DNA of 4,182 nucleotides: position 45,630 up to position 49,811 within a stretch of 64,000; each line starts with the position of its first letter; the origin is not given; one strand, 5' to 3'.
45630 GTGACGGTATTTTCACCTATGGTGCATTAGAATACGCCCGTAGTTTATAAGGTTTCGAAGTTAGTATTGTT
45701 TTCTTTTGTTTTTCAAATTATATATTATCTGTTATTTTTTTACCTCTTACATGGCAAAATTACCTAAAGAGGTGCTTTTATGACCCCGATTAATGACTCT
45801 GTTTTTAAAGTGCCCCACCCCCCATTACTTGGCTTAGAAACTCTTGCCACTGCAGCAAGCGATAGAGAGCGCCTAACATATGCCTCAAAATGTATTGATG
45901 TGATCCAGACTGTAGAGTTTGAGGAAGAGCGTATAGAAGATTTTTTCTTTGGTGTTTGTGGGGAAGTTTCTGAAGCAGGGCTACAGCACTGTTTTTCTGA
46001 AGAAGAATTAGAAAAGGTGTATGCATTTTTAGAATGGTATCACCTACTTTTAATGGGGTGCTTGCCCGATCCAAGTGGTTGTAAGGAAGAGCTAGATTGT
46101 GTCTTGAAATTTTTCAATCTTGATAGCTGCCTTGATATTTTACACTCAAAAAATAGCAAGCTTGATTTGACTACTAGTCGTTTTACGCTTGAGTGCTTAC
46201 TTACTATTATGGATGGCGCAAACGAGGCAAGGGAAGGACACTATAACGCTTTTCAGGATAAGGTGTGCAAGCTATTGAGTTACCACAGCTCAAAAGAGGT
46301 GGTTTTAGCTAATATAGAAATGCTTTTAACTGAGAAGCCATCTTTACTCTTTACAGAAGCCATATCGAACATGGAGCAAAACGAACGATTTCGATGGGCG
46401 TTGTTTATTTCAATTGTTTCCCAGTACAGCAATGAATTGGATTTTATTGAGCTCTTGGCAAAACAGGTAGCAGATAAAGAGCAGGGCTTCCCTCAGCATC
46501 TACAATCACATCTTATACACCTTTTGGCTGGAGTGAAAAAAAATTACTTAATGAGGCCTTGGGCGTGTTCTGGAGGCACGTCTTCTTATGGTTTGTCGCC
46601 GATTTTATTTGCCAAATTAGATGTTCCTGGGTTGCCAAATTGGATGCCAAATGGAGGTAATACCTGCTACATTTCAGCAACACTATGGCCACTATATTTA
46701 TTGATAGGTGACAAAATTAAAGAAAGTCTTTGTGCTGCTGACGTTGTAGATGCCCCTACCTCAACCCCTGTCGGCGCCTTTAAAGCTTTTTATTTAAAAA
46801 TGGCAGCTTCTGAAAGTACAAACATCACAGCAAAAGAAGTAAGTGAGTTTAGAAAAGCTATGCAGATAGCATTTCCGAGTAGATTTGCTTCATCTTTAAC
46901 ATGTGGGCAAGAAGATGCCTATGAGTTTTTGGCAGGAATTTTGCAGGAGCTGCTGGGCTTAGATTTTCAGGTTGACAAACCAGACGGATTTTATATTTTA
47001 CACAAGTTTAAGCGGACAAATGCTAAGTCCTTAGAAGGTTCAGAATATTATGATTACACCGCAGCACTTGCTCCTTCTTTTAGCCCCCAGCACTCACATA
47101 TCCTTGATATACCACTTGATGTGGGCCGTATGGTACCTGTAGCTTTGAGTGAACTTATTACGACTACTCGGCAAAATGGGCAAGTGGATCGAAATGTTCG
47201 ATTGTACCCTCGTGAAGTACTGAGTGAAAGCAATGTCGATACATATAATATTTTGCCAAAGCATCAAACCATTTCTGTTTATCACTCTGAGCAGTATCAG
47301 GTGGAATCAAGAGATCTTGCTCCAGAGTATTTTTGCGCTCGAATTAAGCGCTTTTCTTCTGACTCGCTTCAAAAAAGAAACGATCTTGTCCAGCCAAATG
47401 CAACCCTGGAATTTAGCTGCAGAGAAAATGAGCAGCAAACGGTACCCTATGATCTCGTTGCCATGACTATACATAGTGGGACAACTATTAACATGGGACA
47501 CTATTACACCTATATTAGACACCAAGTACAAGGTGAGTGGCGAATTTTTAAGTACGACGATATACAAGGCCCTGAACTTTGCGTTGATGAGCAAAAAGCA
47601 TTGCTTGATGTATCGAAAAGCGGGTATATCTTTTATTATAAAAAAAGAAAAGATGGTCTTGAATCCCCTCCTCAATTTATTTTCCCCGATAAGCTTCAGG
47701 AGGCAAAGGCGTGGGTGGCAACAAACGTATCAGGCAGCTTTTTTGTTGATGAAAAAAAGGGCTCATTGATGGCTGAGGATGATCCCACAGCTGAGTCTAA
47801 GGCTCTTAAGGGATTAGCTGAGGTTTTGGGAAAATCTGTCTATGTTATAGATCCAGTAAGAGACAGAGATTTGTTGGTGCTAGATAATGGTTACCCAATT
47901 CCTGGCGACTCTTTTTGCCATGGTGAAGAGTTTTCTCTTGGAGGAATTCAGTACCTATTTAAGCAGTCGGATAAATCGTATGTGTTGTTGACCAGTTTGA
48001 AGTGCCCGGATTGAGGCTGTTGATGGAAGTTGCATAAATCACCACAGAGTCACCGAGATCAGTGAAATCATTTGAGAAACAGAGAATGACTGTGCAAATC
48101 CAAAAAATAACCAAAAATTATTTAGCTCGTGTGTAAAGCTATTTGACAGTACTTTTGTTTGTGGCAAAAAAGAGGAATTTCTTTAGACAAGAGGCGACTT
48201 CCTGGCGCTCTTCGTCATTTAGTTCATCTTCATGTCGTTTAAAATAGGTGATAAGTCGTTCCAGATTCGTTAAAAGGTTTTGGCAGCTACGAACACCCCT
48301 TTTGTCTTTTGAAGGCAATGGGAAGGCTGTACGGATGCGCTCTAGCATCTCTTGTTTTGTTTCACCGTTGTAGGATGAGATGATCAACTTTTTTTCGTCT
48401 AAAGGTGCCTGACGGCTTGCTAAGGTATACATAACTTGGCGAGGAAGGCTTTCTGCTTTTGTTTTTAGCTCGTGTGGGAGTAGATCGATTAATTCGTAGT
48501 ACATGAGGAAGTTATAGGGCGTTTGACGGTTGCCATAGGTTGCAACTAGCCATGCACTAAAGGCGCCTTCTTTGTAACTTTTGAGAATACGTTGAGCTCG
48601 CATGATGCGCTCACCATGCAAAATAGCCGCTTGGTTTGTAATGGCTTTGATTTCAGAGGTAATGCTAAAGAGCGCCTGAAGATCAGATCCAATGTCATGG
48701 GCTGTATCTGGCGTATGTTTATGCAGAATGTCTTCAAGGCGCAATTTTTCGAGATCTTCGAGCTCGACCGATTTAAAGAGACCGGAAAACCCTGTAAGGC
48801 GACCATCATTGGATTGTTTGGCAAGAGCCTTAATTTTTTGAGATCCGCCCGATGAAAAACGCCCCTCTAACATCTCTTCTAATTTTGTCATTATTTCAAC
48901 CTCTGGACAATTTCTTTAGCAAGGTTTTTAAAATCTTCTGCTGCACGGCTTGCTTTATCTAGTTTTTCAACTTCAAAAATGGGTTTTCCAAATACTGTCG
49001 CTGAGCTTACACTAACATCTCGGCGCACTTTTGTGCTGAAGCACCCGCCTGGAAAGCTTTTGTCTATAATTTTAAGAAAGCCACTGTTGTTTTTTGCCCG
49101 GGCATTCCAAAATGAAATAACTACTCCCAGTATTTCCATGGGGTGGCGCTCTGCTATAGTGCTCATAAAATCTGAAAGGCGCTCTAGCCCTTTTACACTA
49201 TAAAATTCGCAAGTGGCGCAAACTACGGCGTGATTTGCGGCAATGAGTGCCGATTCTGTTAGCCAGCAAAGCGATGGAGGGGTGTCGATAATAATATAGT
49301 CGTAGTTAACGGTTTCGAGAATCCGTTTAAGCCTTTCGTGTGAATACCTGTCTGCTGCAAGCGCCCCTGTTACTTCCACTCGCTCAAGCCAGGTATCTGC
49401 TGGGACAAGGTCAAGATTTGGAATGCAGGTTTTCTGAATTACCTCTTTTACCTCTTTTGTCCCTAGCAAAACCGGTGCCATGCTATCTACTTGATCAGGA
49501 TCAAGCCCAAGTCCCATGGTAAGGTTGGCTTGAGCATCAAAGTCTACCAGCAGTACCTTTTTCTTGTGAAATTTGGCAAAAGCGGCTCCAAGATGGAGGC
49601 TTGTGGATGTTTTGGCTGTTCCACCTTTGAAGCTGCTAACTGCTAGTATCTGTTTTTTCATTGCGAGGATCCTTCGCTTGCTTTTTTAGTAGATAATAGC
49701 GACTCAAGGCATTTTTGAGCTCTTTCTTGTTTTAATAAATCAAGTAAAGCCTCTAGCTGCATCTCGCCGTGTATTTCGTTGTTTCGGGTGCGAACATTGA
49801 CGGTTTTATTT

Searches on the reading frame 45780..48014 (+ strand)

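Call 7: search_protein_families(library=pfam, proteins=[window:45780-48014:+])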
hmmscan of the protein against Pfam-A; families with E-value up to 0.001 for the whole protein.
window:45780-48014:+ (744 aa): 1 family
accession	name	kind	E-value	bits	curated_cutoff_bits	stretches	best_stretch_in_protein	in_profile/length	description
PF00443.35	UCH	-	3.3e-17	63.4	23.9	1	291-620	5-254/254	Ubiquitin carboxyl-terminal hydrolase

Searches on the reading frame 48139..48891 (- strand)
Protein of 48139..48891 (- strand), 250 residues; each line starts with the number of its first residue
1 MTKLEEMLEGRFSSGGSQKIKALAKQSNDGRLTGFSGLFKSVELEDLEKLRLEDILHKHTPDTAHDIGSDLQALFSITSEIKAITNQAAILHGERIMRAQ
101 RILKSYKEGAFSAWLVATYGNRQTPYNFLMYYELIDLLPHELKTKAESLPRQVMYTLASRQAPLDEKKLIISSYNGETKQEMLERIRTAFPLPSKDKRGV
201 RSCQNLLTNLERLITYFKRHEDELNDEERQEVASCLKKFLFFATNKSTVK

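Call 7: search_protein_families(library=pfam, proteins=[window:48139-48891:-])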
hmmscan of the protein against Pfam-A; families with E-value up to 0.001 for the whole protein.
window:48139-48891:- (250 aa): 1 family
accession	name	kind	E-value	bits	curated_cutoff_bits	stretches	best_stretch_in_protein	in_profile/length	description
PF03677.18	UPF0137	-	3.7e-72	243.4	34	1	1-238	1-236/237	Uncharacterised protein family (UPF0137)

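Call 53: find_homologous_proteins(query=window:48139-48891:-)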
Query window:48139-48891:- (250 aa): 2195 proteins with E <= 0.001 among 2759 candidates; the best 120 are listed.
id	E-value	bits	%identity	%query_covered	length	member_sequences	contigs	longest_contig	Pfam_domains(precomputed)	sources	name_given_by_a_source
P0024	5.4e-159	545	100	100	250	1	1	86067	PF03677.19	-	-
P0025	4.5e-134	463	87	98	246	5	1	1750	PF03677.19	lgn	-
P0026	1.8e-133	461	85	98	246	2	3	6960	PF03677.19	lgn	-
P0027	3.1e-133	461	85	98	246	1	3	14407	PF03677.19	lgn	-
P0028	1.5e-132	458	85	98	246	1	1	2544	PF03677.19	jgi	jgi:hypothetical protein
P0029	1.9e-130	451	84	97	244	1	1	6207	PF03677.19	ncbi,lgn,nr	ncbi:MAG: pGP6-D family virulence protein [Chlamydiales bacterium]|nr:pGP6-D family virulence protei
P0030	2.1e-130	451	84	98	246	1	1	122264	PF03677.19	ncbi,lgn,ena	-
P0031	3.6e-129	447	84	98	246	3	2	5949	PF03677.19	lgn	-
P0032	2.3e-125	435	80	98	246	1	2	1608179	PF03677.19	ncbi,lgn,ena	-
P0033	7.2e-123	427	80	98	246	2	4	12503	PF03677.19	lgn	-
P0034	2.6e-121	422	76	98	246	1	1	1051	PF03677.19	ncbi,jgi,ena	jgi:hypothetical protein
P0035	4.0e-117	408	77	97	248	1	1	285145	PF03677.19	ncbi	-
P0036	3.2e-116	405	76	98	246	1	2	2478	PF03677.19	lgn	-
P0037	6.4e-116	404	77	97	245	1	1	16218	PF03677.19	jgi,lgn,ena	-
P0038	2.0e-114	399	74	98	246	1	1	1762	PF03677.19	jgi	jgi:hypothetical protein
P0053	1.1e-79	285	54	98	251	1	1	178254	PF03677.19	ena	-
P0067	6.1e-74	267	55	96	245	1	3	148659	PF03677.19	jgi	-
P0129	1.4e-63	233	49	96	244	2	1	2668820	PF03677.19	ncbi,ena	-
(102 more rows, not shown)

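Call 54: find_encoding_contigs(protein=P0053, flank=10000, max_places=1)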
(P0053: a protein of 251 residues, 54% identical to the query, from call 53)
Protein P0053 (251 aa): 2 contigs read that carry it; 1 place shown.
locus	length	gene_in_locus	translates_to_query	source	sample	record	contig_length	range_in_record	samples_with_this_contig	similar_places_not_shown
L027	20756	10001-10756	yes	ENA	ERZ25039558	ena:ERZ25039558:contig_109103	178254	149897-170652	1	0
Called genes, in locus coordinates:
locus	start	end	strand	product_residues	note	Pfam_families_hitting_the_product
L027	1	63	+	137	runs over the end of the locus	-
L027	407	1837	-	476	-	PF00078:RVT_1, PF08388:GIIM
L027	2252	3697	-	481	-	-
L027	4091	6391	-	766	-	-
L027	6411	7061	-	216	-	-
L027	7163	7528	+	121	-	-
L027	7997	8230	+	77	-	-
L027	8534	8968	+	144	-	-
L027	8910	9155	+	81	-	PF03129:HGTP_anticodon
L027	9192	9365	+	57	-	PF13614:AAA_31, PF01656:CbiA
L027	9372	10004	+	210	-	PF13614:AAA_31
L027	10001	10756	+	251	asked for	PF03677:UPF0137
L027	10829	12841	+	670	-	PF13606:Ank_3 (faint), PF12796:Ank_2, PF13857:Ank_5 (weak), PF00023:Ank (weak), PF13637:Ank_4 (weak)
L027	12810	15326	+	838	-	PF00023:Ank (faint), PF13606:Ank_3 (faint), PF12796:Ank_2, PF13857:Ank_5, PF13637:Ank_4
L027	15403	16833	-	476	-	PF00078:RVT_1, PF08388:GIIM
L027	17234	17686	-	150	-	-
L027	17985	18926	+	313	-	PF01300:Sua5_yciO_yrdC, PF03481:Sua5_C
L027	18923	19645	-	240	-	PF03167:UDG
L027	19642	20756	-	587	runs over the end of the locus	PF08439:Peptidase_M3_N, PF01432:Peptidase_M3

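Call 55: find_encoding_contigs(protein=P0129, flank=10000, max_places=1)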
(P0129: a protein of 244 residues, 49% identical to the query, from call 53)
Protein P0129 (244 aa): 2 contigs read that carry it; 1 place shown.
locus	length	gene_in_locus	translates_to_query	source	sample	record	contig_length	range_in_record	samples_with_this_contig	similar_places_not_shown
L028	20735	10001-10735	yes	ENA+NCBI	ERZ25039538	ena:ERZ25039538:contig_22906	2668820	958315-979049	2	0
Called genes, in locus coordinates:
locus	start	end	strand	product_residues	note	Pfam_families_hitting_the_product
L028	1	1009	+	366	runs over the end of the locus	PF02359:CDC48_N (faint)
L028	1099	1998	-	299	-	-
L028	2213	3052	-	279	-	PF01048:PNP_UDP_1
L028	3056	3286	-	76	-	PF26040:Zn_ribbon_CLPX_N (faint)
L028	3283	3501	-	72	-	-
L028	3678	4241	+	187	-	-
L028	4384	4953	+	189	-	PF08207:EFP_N, PF01132:EFP, PF09285:Elong-fact-P_C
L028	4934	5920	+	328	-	PF00152:tRNA-synt_2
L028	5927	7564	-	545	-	PF00795:CN_hydrolase, PF02540:NAD_synthase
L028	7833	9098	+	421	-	PF16656:Pur_ac_phosph_N, PF00149:Metallophos (weak)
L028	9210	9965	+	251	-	PF01656:CbiA, PF06564:CBP_BcsQ, PF10609:ParA (faint), PF13614:AAA_31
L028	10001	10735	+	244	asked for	PF03677:UPF0137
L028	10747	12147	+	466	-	PF00206:Lyase_1, PF10397:ADSL_C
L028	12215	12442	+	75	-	PF02416:TatA_B_E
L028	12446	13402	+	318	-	PF00902:TatC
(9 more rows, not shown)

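Call 56: find_encoding_contigs(protein=P0067, flank=10000, max_places=1)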
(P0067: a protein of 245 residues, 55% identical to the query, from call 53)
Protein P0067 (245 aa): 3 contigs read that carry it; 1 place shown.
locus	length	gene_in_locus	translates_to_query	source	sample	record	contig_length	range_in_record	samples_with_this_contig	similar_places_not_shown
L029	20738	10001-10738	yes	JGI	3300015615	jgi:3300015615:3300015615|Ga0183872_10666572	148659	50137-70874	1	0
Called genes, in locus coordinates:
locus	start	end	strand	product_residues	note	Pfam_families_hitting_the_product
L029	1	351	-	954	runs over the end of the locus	PF04257:RecC_N, PF27451:RecC_4th (weak)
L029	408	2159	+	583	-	PF07690:MFS_1, PF05977:MFS_3, PF07690:MFS_1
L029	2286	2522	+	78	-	-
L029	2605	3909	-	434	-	-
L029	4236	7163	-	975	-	-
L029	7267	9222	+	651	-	PF07973:tRNA_SAD, PF00587:tRNA-synt_2b, PF03129:HGTP_anticodon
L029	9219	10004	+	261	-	PF01656:CbiA, PF06564:CBP_BcsQ (weak), PF10609:ParA (weak), PF13614:AAA_31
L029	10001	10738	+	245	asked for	PF03677:UPF0137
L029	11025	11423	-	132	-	-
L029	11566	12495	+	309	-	PF01300:Sua5_yciO_yrdC, PF03481:Sua5_C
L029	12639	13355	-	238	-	PF03167:UDG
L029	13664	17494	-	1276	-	PF07714:PK_Tyr_Ser-Thr (faint), PF00069:Pkinase (weak)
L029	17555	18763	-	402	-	PF05958:tRNA_U5-meth_tr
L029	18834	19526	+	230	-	PF00132:Hexapep, PF25084:LbH_EIF2B, PF00132:Hexapep (weak), PF25087:GMPPB_C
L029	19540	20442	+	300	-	PF00348:polyprenyl_synt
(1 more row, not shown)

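Call 75: search_protein_families(library=ncbifam, proteins=[window:48139-48891:-], max_evalue=0.01)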
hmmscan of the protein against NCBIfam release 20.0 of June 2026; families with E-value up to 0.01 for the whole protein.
window:48139-48891:- (250 aa): 0 families

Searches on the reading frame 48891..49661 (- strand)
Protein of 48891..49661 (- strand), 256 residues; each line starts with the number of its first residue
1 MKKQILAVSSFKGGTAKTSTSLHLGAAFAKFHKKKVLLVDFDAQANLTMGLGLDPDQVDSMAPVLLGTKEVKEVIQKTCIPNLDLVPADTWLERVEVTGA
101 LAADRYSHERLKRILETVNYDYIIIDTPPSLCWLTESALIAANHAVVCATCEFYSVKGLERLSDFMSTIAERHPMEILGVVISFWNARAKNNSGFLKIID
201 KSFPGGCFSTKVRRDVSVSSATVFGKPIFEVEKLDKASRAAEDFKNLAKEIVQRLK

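Call 7: search_protein_families(library=pfam, proteins=[window:48891-49661:-])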
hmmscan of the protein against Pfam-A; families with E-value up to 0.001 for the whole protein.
window:48891-49661:- (256 aa): 6 families
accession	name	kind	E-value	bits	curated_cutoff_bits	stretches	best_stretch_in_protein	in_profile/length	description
PF13614.12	AAA_31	-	1.6e-41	142.6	27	1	4-172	2-170/177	AAA domain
PF01656.29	CbiA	-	3.2e-19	69.5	25.4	1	6-228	1-125/125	CobQ/CobB/MinD/ParA nucleotide binding domain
PF06564.18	CBP_BcsQ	-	2.8e-09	37.3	21.3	1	4-153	2-149/234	Cellulose biosynthesis protein BcsQ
PF10609.15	ParA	-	8.7e-08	32.3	27.1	1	3-186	3-176/246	NUBPL iron-transfer P-loop NTPase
PF02374.21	ArsA_ATPase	-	0.00081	19.1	24.3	0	12-129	9-134/305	Anion-transporting ATPase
PF09140.17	MipZ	-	0.00086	19.1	20.7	0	6-44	3-40/262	ATPase MipZ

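Call 75: search_protein_families(library=ncbifam, proteins=[window:48891-49661:-], max_evalue=0.01)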
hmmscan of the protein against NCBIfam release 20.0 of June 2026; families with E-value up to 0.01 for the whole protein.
window:48891-49661:- (256 aa): 21 families
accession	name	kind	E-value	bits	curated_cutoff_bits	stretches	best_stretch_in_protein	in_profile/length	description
TIGR03453.1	partition_RepA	equivalog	1e-29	103.6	348.45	1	3-254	104-380/387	plasmid partitioning protein RepA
TIGR01969.1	minD_arch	subfamily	7.7e-22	77.7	201.75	1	5-253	2-232/251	cell division ATPase MinD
TIGR03371.1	cellulose_yhjQ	equivalog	4.9e-19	68.8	157.85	1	4-252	2-242/246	cellulose biosynthesis protein BcsQ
TIGR01968.1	minD_bact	equivalog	2.1e-17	63.3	212.9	1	4-251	2-236/261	septum site-determining protein MinD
NF041546.1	ParA_partition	equivalog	2.3e-17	63.2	180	2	5-78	1-73/203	ParA family partition ATPase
NF010443.0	PRK13869.1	subfamily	1.4e-16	60.3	446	1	3-156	121-288/405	plasmid-partitioning protein RepA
NF010259.0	PRK13705.1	equivalog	3e-15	56.1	725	1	4-169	107-288/388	plasmid-partitioning protein SopA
NF041283.1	PrgP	equivalog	3.5e-14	52.8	400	1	5-193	4-202/297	ParA superfamily DNA segregation protein PrgP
TIGR01007.1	eps_fam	subfamily_domain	3.7e-13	49.5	108.05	1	4-182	18-187/204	polysaccharide biosynthesis tyrosine autokinase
TIGR03018.1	pepcterm_TyrKin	hypoth_equivalog_domain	1.4e-12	47.4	230.65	1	3-143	35-171/207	XrtA-associated tyrosine autokinase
NF008568.0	PRK11519.1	equivalog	1.3e-11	43.5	1068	1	3-189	526-702/720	tyrosine-protein kinase Wzc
NF008079.0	PRK10818.1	equivalog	1e-08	34.8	508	1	4-171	3-165/270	septum site-determining protein MinD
NF047398.1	AAA_KGGVGR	domain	5.4e-07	30.1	90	1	4-162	3-185/190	KGGVGR-motif variant AAA ATPase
TIGR01281.1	DPOR_bchL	equivalog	2.1e-06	27.3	345.15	1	6-254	3-246/268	ferredoxin:protochlorophyllide reductase (ATP-dependent) iron-sulfur ATP-binding protein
NF007350.0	PRK09841.1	equivalog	1e-05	23.9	1248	1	3-146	531-666/726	tyrosine-protein kinase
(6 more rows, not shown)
